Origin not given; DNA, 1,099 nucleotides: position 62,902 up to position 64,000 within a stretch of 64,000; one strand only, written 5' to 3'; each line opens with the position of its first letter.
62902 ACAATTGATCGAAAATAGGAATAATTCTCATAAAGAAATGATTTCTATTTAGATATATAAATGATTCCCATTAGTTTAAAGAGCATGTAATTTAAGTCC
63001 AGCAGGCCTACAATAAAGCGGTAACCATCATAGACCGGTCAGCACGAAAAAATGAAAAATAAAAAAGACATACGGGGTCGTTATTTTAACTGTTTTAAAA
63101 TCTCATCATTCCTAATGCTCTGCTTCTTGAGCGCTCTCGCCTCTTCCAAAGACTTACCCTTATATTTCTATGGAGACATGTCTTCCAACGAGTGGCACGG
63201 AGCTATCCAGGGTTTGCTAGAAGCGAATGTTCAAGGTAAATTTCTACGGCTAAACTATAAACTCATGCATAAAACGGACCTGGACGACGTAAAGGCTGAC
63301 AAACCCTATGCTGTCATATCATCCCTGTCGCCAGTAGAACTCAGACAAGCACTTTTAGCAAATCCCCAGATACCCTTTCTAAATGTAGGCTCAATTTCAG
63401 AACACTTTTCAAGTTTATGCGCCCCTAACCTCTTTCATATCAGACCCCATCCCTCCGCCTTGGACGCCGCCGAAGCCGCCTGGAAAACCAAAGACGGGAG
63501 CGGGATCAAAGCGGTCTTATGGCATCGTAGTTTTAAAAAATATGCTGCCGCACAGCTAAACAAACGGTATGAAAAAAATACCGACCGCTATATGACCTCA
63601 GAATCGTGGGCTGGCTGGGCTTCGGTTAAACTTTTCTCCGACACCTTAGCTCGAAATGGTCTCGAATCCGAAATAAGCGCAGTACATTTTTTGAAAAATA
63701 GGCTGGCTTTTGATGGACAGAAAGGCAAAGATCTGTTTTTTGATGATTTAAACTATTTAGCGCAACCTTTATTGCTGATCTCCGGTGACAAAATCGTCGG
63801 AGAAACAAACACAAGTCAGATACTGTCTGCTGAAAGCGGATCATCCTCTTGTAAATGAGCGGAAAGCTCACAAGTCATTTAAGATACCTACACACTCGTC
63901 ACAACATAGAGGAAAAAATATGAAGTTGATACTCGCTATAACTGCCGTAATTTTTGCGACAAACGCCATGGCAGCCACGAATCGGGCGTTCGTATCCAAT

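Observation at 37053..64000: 27-kb alcohol-to-acid superlocus combining PQQ, tungsten and molybdenum chemistry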

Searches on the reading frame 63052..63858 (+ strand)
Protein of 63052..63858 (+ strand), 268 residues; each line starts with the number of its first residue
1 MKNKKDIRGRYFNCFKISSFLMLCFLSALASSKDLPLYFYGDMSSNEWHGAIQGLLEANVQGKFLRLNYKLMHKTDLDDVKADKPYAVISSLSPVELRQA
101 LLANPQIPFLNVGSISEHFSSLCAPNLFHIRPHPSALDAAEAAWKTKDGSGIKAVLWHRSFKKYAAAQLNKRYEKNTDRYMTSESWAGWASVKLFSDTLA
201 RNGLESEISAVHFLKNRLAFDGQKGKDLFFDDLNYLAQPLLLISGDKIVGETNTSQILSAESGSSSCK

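Call 5: search_protein_families(library=pfam, proteins=[window:63052-63858:+])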
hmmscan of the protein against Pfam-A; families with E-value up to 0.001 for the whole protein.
window:63052-63858:+ (268 aa): 0 families

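Call 6: search_protein_families(library=ncbifam, proteins=[window:63052-63858:+])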
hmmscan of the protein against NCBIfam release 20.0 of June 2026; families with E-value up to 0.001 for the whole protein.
window:63052-63858:+ (268 aa): 1 family
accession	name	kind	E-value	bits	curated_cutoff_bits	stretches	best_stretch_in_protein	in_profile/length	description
TIGR03863.1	PQQ_ABC_bind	subfamily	5.9e-18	65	413.6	1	150-254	218-324/347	ABC transporter, substrate binding protein, PQQ-dependent alcohol dehydrogenase system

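Call 73: search_protein_families(library=pfam, proteins=[window:63052-63858:+], max_evalue=0.01)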
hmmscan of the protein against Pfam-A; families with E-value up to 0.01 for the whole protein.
window:63052-63858:+ (268 aa): 1 family
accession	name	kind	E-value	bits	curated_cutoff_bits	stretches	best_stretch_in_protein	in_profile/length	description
PF13458.12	Peripla_BP_6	-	0.0033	17.6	31.7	0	100-147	87-131/343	Periplasmic binding protein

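Call 79: find_homologous_proteins(query=window:63052-63858:+, max_evalue=0.00001)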
Query window:63052-63858:+ (268 aa): 276 proteins with E <= 0.00001 among 1839 candidates; the best 120 are listed.
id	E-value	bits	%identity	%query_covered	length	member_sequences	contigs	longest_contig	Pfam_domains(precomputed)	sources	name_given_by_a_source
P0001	4.5e-173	592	98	100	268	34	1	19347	-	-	-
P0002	1.7e-152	524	88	100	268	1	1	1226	-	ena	-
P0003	3.0e-138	477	81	100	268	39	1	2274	PF13458.13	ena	-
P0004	1.2e-135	469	79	100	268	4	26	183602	-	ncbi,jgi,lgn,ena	-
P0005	1.0e-130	453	77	100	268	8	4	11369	-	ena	-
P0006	6.8e-128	444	76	100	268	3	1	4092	-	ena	-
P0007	1.5e-92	328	61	96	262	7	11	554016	-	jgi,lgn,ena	jgi:hypothetical protein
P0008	1.5e-85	305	58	93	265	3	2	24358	-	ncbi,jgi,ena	jgi:hypothetical protein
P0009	4.7e-83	297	81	62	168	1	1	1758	-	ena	-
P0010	8.2e-52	194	43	87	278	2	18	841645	PF13458.13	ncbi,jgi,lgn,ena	jgi:hypothetical protein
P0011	1.0e-49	187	43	90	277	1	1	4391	PF13458.13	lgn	-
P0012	4.3e-49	185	40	89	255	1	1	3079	PF13458.13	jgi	jgi:hypothetical protein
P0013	1.2e-48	184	40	94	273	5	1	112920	PF13458.13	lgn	-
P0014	1.5e-48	183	44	86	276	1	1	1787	PF13458.13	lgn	-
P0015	2.2e-48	183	43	87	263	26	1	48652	PF13458.13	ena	-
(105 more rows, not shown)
